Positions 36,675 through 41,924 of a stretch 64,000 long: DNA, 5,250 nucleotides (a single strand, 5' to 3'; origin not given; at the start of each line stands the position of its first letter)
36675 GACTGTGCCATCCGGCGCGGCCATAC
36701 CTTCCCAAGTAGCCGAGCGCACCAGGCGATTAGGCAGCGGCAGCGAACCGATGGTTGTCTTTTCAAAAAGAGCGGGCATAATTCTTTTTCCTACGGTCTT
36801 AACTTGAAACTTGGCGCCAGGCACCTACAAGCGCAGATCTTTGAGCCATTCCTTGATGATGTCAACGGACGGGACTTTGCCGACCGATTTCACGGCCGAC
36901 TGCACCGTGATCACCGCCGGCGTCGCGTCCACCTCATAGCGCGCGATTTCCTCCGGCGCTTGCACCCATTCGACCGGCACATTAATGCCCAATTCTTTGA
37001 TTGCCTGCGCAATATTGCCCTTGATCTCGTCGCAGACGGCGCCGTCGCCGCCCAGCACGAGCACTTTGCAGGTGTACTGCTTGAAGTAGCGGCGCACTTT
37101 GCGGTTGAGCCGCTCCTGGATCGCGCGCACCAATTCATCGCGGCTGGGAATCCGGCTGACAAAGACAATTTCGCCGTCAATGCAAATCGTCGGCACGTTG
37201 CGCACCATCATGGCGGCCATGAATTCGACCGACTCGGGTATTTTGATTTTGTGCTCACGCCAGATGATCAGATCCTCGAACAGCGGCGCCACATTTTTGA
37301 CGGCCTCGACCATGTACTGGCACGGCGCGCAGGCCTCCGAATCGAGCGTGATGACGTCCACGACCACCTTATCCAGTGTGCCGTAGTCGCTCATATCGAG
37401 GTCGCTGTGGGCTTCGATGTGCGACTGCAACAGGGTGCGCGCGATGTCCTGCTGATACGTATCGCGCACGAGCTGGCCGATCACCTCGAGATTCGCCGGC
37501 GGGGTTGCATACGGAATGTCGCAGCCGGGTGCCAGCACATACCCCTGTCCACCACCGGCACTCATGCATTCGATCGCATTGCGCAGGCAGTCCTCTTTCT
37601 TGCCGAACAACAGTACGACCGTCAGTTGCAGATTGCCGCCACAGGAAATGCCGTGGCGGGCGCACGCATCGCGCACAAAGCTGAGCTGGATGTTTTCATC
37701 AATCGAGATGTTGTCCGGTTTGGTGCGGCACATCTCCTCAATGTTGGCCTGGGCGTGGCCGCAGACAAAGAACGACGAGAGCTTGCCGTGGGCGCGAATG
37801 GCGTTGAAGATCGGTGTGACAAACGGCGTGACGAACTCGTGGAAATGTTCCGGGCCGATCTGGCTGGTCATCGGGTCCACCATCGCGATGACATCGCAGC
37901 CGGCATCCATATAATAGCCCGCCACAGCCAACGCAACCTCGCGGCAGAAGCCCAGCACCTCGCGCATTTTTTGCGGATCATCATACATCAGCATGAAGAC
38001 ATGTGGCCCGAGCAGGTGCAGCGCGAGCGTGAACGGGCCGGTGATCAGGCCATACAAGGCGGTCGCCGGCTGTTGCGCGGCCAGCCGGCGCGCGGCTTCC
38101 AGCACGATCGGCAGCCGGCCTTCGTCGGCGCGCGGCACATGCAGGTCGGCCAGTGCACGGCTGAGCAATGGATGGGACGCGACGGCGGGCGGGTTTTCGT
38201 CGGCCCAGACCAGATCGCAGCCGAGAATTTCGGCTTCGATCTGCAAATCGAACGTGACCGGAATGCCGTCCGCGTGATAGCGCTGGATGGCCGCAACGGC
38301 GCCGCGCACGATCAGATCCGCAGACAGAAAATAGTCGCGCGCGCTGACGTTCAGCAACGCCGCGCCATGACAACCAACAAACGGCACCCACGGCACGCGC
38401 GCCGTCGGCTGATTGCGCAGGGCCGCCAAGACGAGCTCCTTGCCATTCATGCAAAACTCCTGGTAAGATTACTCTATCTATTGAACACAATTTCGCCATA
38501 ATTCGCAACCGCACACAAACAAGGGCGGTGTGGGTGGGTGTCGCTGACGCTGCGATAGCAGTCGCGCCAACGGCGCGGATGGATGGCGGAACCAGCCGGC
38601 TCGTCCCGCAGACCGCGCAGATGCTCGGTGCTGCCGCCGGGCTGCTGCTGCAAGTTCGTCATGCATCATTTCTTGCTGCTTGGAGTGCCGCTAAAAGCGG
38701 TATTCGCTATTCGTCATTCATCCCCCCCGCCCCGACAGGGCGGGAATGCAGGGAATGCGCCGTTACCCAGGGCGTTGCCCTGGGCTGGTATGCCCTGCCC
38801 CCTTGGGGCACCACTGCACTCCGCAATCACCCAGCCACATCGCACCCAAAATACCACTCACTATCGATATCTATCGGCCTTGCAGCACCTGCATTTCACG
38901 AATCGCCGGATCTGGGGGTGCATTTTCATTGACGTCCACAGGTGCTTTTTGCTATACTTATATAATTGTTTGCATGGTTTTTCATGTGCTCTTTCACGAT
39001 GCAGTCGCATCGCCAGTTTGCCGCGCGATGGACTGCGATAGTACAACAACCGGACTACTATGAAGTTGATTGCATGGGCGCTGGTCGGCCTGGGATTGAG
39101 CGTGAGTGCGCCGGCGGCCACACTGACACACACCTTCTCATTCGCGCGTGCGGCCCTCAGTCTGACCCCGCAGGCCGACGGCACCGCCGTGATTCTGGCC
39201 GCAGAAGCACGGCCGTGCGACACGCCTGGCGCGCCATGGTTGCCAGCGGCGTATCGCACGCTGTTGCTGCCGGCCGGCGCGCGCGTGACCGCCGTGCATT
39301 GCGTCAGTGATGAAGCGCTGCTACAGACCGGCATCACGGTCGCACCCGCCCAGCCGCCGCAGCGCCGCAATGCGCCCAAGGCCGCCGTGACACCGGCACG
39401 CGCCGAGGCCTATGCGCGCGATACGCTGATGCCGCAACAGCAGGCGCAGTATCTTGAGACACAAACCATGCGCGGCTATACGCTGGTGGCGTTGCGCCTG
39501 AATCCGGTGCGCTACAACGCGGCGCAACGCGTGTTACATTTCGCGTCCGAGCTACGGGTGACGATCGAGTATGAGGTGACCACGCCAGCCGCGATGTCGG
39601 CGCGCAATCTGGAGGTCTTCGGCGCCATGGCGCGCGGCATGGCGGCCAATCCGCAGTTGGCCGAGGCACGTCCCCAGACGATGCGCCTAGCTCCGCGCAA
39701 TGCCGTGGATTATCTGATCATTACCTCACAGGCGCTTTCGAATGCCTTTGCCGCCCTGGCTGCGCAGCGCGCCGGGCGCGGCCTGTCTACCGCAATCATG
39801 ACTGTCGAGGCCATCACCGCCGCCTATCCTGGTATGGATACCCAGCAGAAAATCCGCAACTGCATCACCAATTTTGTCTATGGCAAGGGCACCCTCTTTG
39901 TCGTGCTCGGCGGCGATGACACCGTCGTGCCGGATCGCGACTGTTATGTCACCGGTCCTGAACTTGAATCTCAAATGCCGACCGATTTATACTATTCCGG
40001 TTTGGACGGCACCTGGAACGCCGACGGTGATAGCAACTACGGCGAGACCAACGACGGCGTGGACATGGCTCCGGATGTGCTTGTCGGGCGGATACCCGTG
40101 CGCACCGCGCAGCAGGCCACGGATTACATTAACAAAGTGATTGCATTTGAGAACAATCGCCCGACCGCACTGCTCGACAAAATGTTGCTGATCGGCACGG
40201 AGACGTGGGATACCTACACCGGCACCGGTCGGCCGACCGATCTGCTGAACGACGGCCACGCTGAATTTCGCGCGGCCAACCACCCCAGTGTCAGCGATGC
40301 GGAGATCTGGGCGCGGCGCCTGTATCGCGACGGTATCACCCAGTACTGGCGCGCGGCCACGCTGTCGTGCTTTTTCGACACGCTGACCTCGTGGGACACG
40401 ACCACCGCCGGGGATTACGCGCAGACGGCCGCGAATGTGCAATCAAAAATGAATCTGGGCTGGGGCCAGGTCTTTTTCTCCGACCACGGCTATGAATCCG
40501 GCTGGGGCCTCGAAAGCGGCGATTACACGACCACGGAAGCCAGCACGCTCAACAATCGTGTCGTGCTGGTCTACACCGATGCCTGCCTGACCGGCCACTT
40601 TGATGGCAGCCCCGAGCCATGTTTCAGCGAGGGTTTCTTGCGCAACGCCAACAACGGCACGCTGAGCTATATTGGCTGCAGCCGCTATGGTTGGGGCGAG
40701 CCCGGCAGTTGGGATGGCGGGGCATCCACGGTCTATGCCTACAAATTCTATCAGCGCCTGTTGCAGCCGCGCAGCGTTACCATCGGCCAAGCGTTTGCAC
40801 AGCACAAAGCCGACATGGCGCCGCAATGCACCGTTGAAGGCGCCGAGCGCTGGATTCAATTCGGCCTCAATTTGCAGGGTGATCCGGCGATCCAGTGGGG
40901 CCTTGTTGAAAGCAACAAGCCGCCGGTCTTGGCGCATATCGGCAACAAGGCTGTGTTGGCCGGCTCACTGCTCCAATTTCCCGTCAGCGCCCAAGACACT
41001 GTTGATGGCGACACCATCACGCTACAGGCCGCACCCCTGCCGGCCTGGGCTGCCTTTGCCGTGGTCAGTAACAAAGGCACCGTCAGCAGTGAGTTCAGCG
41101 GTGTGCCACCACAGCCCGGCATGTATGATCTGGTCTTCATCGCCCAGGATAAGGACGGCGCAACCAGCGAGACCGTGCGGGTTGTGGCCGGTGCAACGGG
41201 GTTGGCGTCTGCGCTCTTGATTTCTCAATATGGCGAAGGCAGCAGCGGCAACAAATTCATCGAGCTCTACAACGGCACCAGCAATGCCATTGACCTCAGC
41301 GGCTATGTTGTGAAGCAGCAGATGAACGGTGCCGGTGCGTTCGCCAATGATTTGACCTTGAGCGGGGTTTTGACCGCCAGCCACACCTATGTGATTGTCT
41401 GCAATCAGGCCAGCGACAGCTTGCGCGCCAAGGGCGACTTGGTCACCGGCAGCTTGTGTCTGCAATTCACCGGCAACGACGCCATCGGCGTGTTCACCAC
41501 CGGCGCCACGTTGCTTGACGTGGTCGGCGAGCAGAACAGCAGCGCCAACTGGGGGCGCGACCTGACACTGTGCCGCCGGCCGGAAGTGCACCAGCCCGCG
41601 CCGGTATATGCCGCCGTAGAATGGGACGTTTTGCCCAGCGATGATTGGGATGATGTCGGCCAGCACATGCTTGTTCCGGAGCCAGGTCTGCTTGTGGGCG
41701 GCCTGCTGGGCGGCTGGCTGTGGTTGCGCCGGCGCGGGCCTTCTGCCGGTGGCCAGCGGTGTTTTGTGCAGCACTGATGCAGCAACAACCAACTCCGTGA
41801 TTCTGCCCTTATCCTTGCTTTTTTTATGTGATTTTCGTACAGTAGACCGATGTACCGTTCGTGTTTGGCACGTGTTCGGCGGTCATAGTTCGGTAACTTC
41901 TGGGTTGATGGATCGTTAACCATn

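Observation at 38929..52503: Surface-protein locus: gingipain-family protease, two giant PEP-CTERM paralogues and a secreted C39-like cysteine peptidase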

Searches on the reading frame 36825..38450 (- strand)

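Call 10: search_protein_families(library=pfam, proteins=[window:36825-38450:-], max_evalue=0.001)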
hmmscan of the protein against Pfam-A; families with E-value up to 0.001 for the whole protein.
window:36825-38450:- (541 aa): 2 families
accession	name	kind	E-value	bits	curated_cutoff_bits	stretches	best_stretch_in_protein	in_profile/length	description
PF01208.23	URO-D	-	6.7e-59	200.1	23.9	1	4-329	3-344/346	Uroporphyrinogen decarboxylase (URO-D)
PF13192.12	Thioredoxin_3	-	3.3e-18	65.9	24.8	2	463-537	3-76/76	Thioredoxin domain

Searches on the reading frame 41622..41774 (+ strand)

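Call 63: search_protein_families(library=ncbifam, proteins=[window:41622-41774:+], max_evalue=10)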
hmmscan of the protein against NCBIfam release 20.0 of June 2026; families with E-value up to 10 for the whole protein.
seq(51 aa): 1 family
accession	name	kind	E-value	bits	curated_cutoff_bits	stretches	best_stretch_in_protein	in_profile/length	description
TIGR02595.1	PEP_CTERM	domain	0.2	12.6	16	1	18-38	1-22/24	PEP-CTERM sorting domain-containing protein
